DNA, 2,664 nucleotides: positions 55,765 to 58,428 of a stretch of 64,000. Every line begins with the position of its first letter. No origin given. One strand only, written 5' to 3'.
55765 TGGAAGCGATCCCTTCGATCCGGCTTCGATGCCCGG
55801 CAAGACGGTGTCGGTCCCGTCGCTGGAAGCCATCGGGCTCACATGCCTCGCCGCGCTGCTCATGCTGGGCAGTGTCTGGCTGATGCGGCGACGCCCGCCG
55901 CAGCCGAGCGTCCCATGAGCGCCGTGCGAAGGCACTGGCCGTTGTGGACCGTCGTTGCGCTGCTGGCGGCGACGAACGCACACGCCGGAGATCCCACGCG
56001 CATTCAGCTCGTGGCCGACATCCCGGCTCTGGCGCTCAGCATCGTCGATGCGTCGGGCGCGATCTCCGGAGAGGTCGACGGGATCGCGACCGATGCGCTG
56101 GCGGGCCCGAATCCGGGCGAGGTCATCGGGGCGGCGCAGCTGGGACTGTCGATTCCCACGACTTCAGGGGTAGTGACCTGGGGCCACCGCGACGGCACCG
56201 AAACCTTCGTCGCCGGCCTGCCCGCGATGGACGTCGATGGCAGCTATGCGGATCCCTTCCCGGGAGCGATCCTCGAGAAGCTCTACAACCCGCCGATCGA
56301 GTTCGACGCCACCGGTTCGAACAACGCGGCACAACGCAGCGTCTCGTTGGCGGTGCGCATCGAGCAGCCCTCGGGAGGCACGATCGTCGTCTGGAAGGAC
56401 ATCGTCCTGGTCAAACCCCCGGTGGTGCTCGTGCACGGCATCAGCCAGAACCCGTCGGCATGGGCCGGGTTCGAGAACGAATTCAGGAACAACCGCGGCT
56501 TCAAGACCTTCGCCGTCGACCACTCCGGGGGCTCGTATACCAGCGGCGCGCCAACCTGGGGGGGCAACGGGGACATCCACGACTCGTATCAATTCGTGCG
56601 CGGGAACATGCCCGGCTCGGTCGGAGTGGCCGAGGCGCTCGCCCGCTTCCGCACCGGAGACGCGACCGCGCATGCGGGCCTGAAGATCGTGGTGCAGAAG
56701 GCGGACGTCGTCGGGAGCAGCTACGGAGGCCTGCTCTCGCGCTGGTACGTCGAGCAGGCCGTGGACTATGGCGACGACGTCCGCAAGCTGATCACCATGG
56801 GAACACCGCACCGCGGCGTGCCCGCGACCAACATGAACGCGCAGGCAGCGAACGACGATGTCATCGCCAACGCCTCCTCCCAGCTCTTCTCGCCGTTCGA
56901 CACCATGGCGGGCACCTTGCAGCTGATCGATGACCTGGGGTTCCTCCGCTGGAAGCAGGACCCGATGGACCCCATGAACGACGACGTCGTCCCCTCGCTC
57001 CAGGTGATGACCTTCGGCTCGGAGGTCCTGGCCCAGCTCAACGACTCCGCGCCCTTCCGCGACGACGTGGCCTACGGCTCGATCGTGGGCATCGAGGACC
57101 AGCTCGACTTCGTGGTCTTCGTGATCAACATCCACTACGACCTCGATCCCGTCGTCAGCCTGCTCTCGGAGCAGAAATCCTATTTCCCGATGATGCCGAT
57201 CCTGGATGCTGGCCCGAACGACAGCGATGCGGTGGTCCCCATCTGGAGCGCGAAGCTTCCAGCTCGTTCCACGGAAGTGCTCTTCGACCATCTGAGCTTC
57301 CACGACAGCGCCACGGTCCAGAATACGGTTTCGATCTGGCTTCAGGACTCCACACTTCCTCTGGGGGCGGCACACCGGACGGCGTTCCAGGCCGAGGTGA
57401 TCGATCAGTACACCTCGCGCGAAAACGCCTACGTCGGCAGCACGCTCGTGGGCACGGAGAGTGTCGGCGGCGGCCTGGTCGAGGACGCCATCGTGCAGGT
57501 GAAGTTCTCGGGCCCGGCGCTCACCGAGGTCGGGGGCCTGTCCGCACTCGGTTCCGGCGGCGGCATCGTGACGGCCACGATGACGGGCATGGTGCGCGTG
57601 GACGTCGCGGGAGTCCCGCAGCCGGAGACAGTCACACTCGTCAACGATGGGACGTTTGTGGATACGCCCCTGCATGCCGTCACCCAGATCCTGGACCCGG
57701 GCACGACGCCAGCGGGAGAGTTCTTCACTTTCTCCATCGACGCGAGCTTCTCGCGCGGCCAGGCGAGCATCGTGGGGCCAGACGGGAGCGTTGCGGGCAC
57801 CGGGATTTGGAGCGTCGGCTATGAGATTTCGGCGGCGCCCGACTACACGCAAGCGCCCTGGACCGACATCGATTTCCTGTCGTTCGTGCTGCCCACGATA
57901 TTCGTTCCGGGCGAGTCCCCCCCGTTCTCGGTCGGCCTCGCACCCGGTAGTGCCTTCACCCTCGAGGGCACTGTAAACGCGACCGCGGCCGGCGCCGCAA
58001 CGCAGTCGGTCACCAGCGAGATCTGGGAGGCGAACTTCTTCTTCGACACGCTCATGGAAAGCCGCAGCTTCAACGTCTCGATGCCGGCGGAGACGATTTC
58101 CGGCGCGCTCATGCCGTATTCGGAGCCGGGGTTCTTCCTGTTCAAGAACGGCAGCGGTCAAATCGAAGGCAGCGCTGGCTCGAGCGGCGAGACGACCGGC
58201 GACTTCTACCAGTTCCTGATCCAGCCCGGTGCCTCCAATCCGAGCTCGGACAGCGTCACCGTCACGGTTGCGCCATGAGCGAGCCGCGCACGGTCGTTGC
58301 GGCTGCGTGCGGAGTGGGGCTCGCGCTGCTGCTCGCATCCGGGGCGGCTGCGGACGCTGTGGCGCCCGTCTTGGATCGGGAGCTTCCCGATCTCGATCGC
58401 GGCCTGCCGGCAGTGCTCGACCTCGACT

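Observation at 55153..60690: Self-contained exported three-gene module: sorting-tail protein, large GxSxG hydrolase and signal-peptide ankyrin protein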

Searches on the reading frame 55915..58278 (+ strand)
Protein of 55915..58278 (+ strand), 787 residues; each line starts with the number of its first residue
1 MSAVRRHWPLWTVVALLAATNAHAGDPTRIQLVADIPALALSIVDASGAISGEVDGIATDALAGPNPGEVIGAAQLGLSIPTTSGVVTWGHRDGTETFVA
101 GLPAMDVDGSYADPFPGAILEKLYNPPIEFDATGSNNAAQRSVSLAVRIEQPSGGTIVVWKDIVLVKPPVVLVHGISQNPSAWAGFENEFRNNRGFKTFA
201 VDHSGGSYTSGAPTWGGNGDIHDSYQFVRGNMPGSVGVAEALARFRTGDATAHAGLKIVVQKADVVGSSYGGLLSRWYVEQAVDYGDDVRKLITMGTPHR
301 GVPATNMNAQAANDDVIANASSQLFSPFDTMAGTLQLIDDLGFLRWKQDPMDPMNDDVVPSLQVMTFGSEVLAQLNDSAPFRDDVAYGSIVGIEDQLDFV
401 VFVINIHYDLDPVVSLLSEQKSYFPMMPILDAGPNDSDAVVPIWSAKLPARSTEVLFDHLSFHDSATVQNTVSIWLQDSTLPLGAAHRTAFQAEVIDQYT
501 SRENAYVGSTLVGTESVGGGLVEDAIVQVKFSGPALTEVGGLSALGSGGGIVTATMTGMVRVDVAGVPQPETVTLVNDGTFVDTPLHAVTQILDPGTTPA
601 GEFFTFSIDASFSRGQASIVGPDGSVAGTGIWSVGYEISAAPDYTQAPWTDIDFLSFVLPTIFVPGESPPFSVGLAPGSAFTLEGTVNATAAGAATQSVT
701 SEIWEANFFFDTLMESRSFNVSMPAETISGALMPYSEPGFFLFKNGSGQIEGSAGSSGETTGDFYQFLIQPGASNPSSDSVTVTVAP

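Call 3: search_protein_families(library=pfam, proteins=[window:55915-58278:+], max_evalue=0.1)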
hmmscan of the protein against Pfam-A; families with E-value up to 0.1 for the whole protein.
window:55915-58278:+ (787 aa): 8 families
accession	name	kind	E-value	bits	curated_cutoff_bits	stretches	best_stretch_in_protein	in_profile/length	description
PF00561.26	Abhydrolase_1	-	1.3e-10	41.8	25.8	1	168-306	1-103/245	alpha/beta hydrolase fold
PF02089.21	Palm_thioest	-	4.5e-07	30.3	26.8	1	169-308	1-119/254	Palmitoyl protein thioesterase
PF07819.20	PGAP1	-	0.0002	21.6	24.3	1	262-306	92-136/233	PGAP1-like alpha/beta domain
PF12697.13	Abhydrolase_6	-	0.0003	22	26.3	1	170-415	1-180/217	Alpha/beta hydrolase family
PF24096.1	DUF7379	-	0.0014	19.1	33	1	262-376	71-191/191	Domain of unknown function (DUF7379)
PF05057.20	DUF676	-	0.055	13.4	20.3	0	170-202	8-40/217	Putative serine esterase (DUF676)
PF06028.17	DUF915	-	0.07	12.9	22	0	260-313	102-157/255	Alpha/beta hydrolase of unknown function (DUF915)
PF12146.15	Hydrolase_4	-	0.099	12.4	27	0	170-296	7-108/239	Serine aminopeptidase, S33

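Call 4: search_protein_families(library=ncbifam, proteins=[window:55915-58278:+], max_evalue=0.1)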
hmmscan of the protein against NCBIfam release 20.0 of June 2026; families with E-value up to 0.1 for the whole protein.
window:55915-58278:+ (787 aa): 2 families
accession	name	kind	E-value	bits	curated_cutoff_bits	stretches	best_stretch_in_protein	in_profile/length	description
NF045632.1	hydroxlase_HsaD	equivalog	0.0045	16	400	0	154-205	21-73/290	4,5:9,10-diseco-3-hydroxy-5,9,17-trioxoandrosta-1(10),2-diene-4-oate hydrolase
TIGR01738.1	bioH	equivalog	0.0058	16.3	206.95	1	249-329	53-129/245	pimeloyl-ACP methyl ester esterase BioH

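Call 8: find_homologous_proteins(query=window:55915-58278:+)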
Query window:55915-58278:+ (787 aa): 52 proteins with E <= 0.001 among 8000 candidates.
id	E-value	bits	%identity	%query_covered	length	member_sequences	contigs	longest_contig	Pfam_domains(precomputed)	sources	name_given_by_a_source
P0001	0.0e+0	1757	100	100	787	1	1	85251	PF02089.22,PF00561.27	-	-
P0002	0.0e+0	1347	78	98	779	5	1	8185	PF02089.22,PF00561.27,PF24096.3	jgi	-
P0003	0.0e+0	1341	79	100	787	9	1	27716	PF02089.22,PF00561.27,PF24096.3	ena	-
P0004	0.0e+0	1291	76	100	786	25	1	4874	PF02089.22,PF00561.27,PF24096.3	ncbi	-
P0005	0.0e+0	1272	75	99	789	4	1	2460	PF00561.27,PF24096.3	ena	-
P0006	0.0e+0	1269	75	98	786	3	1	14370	PF02089.22,PF00561.27,PF07819.20,PF24096.3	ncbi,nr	ncbi:MAG: alpha/beta fold hydrolase [Myxococcota bacterium]|nr:alpha/beta fold hydrolase [Myxococcot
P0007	0.0e+0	1253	75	98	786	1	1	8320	PF02089.22,PF00561.27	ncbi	-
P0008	0.0e+0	1235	74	98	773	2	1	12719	PF02089.22,PF00561.27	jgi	-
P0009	0.0e+0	1221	73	100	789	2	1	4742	PF02089.22,PF00561.27,PF24096.3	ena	-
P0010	0.0e+0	1212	72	100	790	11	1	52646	PF02089.22,PF00561.27,PF24096.3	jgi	-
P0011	0.0e+0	1199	71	99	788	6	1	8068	PF02089.22,PF00561.27,PF24096.3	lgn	-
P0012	0.0e+0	1197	73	97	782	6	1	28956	PF02089.22,PF00561.27,PF24096.3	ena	-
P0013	0.0e+0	1179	71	100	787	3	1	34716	PF00561.27,PF24096.3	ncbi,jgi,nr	ncbi:MAG: hypothetical protein VX546_07845 [Myxococcota bacterium]|nr:hypothetical protein [Myxococc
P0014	0.0e+0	1152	71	95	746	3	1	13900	PF00561.27,PF24096.3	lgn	-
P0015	0.0e+0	1093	65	100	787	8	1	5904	PF02089.22,PF00561.27,PF07819.20,PF24096.3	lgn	-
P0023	4.3e-297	1006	62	99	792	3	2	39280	PF02089.22,PF00561.27,PF07819.20,PF24096.3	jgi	-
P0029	2.7e-283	960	59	98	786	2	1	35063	PF00561.27,PF24096.3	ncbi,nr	ncbi:MAG: alpha/beta hydrolase [bacterium]|nr:alpha/beta hydrolase [bacterium]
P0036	2.4e-105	372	37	94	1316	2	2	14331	PF00561.27,PF24096.3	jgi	jgi:triacylglycerol esterase/lipase EstA (alpha/beta hydrolase family)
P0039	7.4e-75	271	33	82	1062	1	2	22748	PF02089.22,PF05057.21,PF12697.14,PF01674.25,PF00561.27,PF24096.3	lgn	-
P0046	1.4e-52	197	32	84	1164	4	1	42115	PF24096.3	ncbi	-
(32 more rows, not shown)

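Call 9: find_encoding_contigs(protein=P0010, flank=8000, max_places=2)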
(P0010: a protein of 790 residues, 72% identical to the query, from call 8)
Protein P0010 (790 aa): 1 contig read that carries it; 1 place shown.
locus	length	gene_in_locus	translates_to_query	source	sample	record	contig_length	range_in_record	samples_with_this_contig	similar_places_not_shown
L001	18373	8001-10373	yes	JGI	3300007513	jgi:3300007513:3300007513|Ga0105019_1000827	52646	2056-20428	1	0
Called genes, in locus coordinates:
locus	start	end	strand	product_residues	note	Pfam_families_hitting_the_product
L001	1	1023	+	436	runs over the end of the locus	PF02550:AcetylCoA_hydro, PF13336:AcetylCoA_hyd_C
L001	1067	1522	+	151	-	PF06803:DUF1232, PF00226:DnaJ, PF13446:RPT (weak)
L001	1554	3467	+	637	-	PF12228:DUF3604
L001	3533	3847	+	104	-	-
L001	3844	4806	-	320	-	PF00296:Bac_luciferase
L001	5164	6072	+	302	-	-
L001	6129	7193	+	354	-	-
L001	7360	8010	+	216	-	-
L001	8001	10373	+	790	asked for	PF00561:Abhydrolase_1, PF02089:Palm_thioest (weak), PF24096:DUF7379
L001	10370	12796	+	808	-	PF12796:Ank_2, PF13606:Ank_3 (faint), PF13637:Ank_4 (weak), PF24521:Ank_KRIT1 (faint), PF13857:Ank_5 (faint), PF12796:Ank_2, PF00023:Ank (weak)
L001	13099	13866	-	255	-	PF13723:Ketoacyl-synt_2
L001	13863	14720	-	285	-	PF00109:ketoacyl-synt, PF02801:Ketoacyl-synt_C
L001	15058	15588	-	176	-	PF11659:DUF3261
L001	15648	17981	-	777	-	PF03176:MMPL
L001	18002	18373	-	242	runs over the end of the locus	PF19574:LolA_3, PF03548:LolA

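Call 10: find_encoding_contigs(protein=P0029, flank=8000, max_places=2)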
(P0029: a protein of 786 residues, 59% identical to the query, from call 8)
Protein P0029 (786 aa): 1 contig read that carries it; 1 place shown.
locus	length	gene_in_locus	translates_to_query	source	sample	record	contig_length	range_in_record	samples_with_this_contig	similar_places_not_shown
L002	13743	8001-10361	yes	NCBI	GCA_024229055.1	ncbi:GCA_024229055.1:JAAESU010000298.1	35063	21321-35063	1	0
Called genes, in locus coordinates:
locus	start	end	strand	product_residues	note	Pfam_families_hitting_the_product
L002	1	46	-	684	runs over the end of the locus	PF04879:Molybdop_Fe4S4, PF00384:Molybdopterin, PF01568:Molydop_binding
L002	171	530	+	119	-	PF12680:SnoaL_2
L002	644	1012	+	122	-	-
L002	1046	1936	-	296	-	-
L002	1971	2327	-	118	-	PF07366:SnoaL, PF12680:SnoaL_2, PF14534:DUF4440 (weak)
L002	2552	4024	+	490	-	PF00743:FMO-like, PF01134:GIDA (faint), PF01266:DAO (faint), PF07992:Pyr_redox_2, PF13450:NAD_binding_8, PF13454:NAD_binding_9 (faint), PF13738:Pyr_redox_3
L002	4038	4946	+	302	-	PF00296:Bac_luciferase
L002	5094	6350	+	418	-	PF01266:DAO, PF07992:Pyr_redox_2 (faint)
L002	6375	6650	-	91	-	-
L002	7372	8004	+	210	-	PF18884:TSP3_bac (weak)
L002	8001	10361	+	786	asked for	PF00561:Abhydrolase_1, PF24096:DUF7379 (weak)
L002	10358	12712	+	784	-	PF24521:Ank_KRIT1 (faint), PF00023:Ank (faint), PF12796:Ank_2, PF13606:Ank_3 (faint), PF13857:Ank_5 (faint), PF13637:Ank_4 (weak), PF12796:Ank_2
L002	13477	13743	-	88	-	PF00072:Response_reg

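Call 11: find_encoding_contigs(protein=P0023, flank=8000, max_places=2)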
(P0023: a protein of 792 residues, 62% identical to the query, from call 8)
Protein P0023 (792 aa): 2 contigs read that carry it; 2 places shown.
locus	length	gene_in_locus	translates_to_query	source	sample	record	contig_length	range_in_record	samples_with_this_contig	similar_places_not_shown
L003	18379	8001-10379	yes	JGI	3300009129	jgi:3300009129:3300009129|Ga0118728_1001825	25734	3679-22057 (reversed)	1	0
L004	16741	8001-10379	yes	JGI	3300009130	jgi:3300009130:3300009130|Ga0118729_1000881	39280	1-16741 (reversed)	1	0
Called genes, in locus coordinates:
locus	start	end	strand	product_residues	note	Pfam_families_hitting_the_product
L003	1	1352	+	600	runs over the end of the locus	PF13584:BatD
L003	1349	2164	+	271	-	PF00515:TPR_1 (faint)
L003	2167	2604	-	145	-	PF06094:GGACT, PF13772:AIG2_2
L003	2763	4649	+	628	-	PF00890:FAD_binding_2 (faint), PF07992:Pyr_redox_2, PF13450:NAD_binding_8 (faint), PF16697:Yop-YscD_cpl (faint), PF00498:FHA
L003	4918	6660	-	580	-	PF00732:GMC_oxred_N, PF00890:FAD_binding_2 (faint), PF01266:DAO (faint), PF05834:Lycopene_cycl (faint), PF05199:GMC_oxred_C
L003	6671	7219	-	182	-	PF00440:TetR_N, PF17937:TetR_C_28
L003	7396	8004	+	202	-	-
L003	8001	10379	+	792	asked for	PF00561:Abhydrolase_1, PF02089:Palm_thioest (weak), PF07819:PGAP1 (weak), PF24096:DUF7379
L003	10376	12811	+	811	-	PF12796:Ank_2, PF24521:Ank_KRIT1 (faint), PF13606:Ank_3 (faint), PF13637:Ank_4, PF13857:Ank_5 (faint), PF00023:Ank, PF12796:Ank_2, PF00023:Ank (weak)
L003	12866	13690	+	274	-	PF10977:DUF2797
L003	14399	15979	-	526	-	PF00501:AMP-binding, PF13193:AMP-binding_C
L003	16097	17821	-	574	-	PF00106:adh_short, PF13561:adh_short_C2 (weak)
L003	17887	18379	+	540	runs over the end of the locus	PF01565:FAD_binding_4, PF02913:FAD-oxidase_C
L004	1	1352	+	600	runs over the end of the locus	PF13584:BatD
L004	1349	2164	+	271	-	PF00515:TPR_1 (faint)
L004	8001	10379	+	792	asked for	PF00561:Abhydrolase_1, PF02089:Palm_thioest (weak), PF07819:PGAP1 (weak), PF24096:DUF7379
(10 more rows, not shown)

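Call 13: find_encoding_contigs(protein=P0046, flank=8000, max_places=2)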
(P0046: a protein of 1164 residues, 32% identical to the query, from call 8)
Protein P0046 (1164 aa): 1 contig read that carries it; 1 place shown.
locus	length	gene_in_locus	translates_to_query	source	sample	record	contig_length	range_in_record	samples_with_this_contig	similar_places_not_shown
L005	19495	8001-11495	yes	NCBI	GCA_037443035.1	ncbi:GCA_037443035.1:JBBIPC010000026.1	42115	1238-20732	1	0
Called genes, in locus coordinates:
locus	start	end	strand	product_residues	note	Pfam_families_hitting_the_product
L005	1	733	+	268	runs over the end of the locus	PF00795:CN_hydrolase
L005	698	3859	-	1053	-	-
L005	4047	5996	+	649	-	PF01891:CbiM, PF13190:PDGLE, PF02361:CbiQ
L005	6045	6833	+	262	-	PF00005:ABC_tran, PF02463:SMC_N, PF13304:AAA_21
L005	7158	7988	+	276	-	-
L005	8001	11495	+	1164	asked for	PF24096:DUF7379 (weak)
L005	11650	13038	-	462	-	PF00884:Sulfatase, PF01663:Phosphodiest (faint), PF16347:SGSH_C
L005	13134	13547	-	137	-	-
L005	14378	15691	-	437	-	-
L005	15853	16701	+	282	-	PF05721:PhyH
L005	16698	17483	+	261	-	PF05721:PhyH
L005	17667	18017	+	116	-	PF08100:Dimerisation (weak), PF01022:HTH_5, PF12840:HTH_20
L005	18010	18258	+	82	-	PF01206:TusA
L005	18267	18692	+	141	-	PF02662:FlpD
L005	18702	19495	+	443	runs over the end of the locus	PF00890:FAD_binding_2, PF01134:GIDA (faint), PF01266:DAO, PF12831:FAD_oxidored, PF13450:NAD_binding_8, PF12838:Fer4_7, PF13187:Fer4_9 (weak), PF00037:Fer4 (weak), +8 more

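Call 14: find_encoding_contigs(protein=P0039, flank=8000, max_places=2)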
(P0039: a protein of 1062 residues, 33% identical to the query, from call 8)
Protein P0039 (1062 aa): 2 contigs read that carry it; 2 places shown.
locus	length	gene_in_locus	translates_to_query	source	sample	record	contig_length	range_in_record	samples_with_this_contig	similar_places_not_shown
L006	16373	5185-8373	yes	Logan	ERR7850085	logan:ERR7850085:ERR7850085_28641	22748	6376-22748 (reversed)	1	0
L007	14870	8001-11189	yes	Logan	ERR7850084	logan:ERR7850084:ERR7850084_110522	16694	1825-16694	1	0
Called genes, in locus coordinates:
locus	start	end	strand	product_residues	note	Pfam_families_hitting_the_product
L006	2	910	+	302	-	?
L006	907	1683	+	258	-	PF00290:Trp_syntA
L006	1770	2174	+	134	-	PF13279:4HBT_2, PF03061:4HBT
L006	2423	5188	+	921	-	-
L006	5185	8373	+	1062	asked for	PF00561:Abhydrolase_1 (faint), PF01674:Lipase_2 (weak), PF02089:Palm_thioest (weak), PF05057:DUF676 (weak), PF12697:Abhydrolase_6 (faint), PF24096:DUF7379 (faint)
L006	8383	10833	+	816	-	PF12796:Ank_2, PF12796:Ank_2, PF13637:Ank_4 (weak), PF00023:Ank (weak), PF13857:Ank_5 (weak), PF12796:Ank_2, PF00023:Ank (weak), PF12796:Ank_2, +3 more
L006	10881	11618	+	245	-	-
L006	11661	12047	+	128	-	-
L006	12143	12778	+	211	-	PF28178:Amuc_1102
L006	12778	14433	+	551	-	PF11104:PilM_2, PF14450:FtsA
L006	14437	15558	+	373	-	PF28028:Amuc_1100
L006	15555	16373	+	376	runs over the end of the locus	-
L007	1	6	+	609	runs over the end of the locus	?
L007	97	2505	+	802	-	PF21345:PcRGLX_2nd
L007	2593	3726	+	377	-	PF00291:PALP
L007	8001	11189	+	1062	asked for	PF00561:Abhydrolase_1 (faint), PF01674:Lipase_2 (weak), PF02089:Palm_thioest (weak), PF05057:DUF676 (weak), PF12697:Abhydrolase_6 (faint), PF24096:DUF7379 (faint)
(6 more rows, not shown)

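Call 15: find_encoding_contigs(protein=P0036, flank=8000, max_places=2)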
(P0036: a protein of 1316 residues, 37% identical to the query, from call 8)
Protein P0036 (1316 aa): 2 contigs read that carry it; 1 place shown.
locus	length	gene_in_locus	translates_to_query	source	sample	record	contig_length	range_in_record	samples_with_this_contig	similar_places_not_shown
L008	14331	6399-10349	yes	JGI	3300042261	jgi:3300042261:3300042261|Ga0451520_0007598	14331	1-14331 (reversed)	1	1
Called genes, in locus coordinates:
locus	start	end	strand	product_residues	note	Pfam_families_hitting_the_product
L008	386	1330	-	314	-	PF07610:DUF1573, PF22544:HYDIN_VesB_CFA65-like_Ig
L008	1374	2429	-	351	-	PF13646:HEAT_2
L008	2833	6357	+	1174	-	PF18884:TSP3_bac (faint)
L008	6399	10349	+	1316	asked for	PF00561:Abhydrolase_1 (faint), PF24096:DUF7379 (weak)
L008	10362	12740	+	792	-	PF24521:Ank_KRIT1 (faint), PF00023:Ank (faint), PF13606:Ank_3 (faint), PF13857:Ank_5 (faint), PF12796:Ank_2, PF13637:Ank_4 (weak), PF12796:Ank_2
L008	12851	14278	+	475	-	-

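Call 19: search_solved_structures(query=window:55915-58278:+, max_evalue=1, show_alignments=2)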
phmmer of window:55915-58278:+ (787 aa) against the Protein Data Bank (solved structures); distinct sequences matched with E-value up to 1: 1.
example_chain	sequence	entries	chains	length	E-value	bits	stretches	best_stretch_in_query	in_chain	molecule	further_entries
7pkq_o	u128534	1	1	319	0.83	11.2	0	3-78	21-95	uS15m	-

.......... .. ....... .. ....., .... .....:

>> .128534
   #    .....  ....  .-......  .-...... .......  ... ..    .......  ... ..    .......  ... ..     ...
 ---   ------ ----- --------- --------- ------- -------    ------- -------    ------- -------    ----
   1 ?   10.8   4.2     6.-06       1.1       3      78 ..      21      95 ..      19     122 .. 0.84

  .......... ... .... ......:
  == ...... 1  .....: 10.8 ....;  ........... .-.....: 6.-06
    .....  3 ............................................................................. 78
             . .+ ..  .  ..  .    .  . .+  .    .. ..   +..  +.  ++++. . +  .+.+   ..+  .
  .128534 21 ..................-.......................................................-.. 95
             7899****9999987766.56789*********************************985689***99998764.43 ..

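Call 40: find_related_loci(query=A1, collection=genome_contigs, flank=7000)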
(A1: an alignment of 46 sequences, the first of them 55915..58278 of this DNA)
Query A1 (787 aa) in genome_contigs; peptide patterns used: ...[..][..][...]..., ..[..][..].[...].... (x = any residue, [..] = any of these).
93 stretches matched a pattern; 70 encode a relative of the query (tblastn E <= 1e-3); 70 distinct loci.
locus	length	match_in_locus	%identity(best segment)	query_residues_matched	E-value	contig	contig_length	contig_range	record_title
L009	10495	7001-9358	75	1-787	0e+0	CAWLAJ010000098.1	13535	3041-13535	MAG: Deltaproteobacteria bacterium UBA4427 isolate CB6_Bottom.56 genome assembly, contig: Ga0310122_10001848, whole geno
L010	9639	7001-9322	75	13-787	0e+0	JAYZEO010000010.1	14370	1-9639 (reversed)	MAG: Myxococcota bacterium isolate XB_MAG144 DB_MAG144_0010, whole genome shotgun sequence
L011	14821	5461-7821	71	1-787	0e+0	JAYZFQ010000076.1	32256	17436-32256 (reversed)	MAG: Myxococcota bacterium isolate XB_MAG17 DB_MAG17_0076, whole genome shotgun sequence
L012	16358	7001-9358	75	5-787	0e+0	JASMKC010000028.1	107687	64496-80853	MAG: Myxococcota bacterium isolate ETNP8_MAG_7 c_000000451818, whole genome shotgun sequence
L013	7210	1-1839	74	175-787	0e+0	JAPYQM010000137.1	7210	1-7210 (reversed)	MAG: Myxococcota bacterium isolate PW2.metabat2.22_sub PW2_11877_length_7210_cov_14.726625, whole genome shotgun sequenc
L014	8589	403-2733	63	14-787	0e+0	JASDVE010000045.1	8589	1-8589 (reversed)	MAG: Myxococcota bacterium isolate P24860_114_MAG_113 P24860_114_S12_metaspades_12966_length_8589_cov_4, whole genome sh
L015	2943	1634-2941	60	28-465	1e-172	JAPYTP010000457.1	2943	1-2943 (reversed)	MAG: Myxococcota bacterium isolate PW6.metabat2.187 PW6_40964_length_2943_cov_6.568213, whole genome shotgun sequence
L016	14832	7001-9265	38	35-787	5e-109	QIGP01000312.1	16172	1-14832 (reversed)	MAG: Gammaproteobacteria bacterium isolate SZUA-146 Ga0063293_10003013, whole genome shotgun sequence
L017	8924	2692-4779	35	96-787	1e-93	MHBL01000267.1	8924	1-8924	MAG: Lentisphaerae bacterium RIFOXYA12_64_32 RifOxyA12_Lentisphaerae_64_32_updatedv2_339, whole genome shotgun sequence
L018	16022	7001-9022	35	122-787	6e-84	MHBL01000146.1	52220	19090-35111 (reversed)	MAG: Lentisphaerae bacterium RIFOXYA12_64_32 RifOxyA12_Lentisphaerae_64_32_updatedv2_23, whole genome shotgun sequence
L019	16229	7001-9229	30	122-783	3e-69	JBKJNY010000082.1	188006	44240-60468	MAG: Pirellulaceae bacterium isolate ant_bin.39 S1Ck117_5621325_flag_0_multi_26.5836_len_188006, whole genome shotgun se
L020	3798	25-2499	30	34-785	9e-68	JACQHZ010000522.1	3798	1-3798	MAG: Verrucomicrobia bacterium isolate NC_groundwater_1112_Ag_S2p5_58_80 S_2p5_S6_coassembly_k141_5175142, whole genome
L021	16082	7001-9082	32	122-785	2e-64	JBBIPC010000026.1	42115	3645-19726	MAG: Chthonomonadales bacterium isolate PLS170224_bin_294 NODE_1100_length_42115_cov_10.047147, whole genome shotgun seq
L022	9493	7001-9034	31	122-769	3e-59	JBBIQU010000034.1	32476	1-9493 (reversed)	MAG: Chthonomonadales bacterium isolate PBS170224_bin_333 NODE_458_length_32476_cov_3.990623, whole genome shotgun seque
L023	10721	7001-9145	30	122-771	3e-58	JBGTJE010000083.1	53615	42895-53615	MAG: Pirellulaceae bacterium isolate JTS-RE282 k141_4062125, whole genome shotgun sequence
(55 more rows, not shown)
